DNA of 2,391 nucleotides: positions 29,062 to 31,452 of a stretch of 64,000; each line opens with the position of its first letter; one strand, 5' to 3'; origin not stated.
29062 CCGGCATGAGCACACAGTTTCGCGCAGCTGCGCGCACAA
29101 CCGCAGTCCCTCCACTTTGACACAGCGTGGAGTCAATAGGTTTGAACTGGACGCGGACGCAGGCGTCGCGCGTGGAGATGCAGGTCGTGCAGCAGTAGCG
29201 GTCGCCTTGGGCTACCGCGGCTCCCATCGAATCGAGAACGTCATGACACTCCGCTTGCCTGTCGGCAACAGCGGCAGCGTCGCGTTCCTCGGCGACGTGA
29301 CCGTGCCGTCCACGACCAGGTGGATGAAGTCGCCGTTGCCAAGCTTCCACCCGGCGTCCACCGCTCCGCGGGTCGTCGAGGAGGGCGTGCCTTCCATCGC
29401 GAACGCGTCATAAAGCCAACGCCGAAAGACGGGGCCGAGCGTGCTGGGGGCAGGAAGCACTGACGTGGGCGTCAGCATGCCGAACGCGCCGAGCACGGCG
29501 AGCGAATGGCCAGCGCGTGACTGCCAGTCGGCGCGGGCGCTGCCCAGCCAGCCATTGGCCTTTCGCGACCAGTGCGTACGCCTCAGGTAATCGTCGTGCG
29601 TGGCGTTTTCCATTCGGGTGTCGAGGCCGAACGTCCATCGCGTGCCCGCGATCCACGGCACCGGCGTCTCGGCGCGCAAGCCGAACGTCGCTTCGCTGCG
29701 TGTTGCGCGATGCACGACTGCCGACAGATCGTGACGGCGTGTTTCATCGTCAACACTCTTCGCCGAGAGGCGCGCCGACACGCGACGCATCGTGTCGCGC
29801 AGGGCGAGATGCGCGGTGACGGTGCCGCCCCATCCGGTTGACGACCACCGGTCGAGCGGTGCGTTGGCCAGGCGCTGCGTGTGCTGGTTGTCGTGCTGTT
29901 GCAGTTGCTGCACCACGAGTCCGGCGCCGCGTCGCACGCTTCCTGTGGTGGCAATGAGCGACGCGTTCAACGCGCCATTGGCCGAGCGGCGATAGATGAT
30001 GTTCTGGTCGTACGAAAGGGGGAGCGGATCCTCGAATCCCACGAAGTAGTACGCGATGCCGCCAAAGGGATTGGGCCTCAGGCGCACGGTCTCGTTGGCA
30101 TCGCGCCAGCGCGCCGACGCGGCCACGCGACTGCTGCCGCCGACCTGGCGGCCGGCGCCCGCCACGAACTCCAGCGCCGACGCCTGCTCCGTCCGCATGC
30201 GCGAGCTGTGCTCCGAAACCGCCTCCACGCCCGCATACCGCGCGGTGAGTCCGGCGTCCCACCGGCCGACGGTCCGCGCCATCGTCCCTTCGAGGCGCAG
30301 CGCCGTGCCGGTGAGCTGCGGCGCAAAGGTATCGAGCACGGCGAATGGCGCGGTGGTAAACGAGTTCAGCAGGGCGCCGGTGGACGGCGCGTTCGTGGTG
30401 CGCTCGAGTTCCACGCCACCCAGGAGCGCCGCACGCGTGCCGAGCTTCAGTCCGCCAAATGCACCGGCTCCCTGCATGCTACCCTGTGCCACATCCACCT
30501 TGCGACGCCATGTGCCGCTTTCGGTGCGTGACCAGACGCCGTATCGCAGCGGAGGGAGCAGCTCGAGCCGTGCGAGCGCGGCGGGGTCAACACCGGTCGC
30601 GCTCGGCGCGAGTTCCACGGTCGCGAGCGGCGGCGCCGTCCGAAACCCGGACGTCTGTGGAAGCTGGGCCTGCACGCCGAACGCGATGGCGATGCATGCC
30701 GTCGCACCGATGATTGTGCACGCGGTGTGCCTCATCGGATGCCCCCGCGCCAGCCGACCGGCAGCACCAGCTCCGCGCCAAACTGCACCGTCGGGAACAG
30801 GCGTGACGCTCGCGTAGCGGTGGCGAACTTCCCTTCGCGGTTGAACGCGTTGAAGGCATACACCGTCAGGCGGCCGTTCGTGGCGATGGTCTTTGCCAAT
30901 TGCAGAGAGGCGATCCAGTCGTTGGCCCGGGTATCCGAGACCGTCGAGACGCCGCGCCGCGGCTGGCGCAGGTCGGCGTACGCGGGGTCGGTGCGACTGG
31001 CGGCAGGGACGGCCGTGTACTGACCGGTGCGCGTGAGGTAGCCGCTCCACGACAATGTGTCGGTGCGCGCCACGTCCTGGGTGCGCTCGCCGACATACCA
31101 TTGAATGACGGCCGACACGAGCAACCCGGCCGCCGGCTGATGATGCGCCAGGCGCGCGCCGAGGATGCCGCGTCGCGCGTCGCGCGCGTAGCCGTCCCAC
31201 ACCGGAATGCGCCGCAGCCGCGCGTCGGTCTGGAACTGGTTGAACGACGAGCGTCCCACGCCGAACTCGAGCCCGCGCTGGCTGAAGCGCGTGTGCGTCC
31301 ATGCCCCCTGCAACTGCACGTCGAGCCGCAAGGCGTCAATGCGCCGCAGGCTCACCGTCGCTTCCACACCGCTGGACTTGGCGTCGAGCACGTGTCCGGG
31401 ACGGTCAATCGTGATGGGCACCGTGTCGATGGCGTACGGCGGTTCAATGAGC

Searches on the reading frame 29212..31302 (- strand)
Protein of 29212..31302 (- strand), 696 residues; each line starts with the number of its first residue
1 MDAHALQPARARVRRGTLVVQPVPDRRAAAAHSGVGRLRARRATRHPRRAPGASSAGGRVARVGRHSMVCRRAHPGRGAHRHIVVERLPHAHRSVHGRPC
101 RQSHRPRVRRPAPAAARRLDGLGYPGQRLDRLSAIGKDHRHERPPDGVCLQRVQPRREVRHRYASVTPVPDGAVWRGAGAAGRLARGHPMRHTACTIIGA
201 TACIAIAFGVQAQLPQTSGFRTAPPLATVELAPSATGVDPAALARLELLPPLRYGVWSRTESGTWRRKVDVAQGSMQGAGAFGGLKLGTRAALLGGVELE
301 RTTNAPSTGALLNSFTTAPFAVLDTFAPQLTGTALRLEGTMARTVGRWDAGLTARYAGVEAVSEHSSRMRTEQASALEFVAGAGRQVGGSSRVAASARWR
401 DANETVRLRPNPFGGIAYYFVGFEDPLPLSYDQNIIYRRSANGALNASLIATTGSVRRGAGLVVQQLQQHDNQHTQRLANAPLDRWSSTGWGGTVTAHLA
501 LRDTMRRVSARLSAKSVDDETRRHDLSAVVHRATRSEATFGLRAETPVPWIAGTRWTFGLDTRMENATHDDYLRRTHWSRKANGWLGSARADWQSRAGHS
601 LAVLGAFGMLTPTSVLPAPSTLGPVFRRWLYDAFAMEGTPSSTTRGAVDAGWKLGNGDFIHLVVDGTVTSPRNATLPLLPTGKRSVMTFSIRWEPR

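Call 63: search_protein_families(library=pfam, proteins=[window:29212-31302:-], max_evalue=1)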
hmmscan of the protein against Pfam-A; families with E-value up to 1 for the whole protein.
window:29212-31302:- (696 aa): 1 family
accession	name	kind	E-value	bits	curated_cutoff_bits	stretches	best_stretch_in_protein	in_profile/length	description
PF21012.3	DUF6850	-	8.3e-10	38.8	27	1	263-691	25-460/464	Family of unknown function (DUF6850)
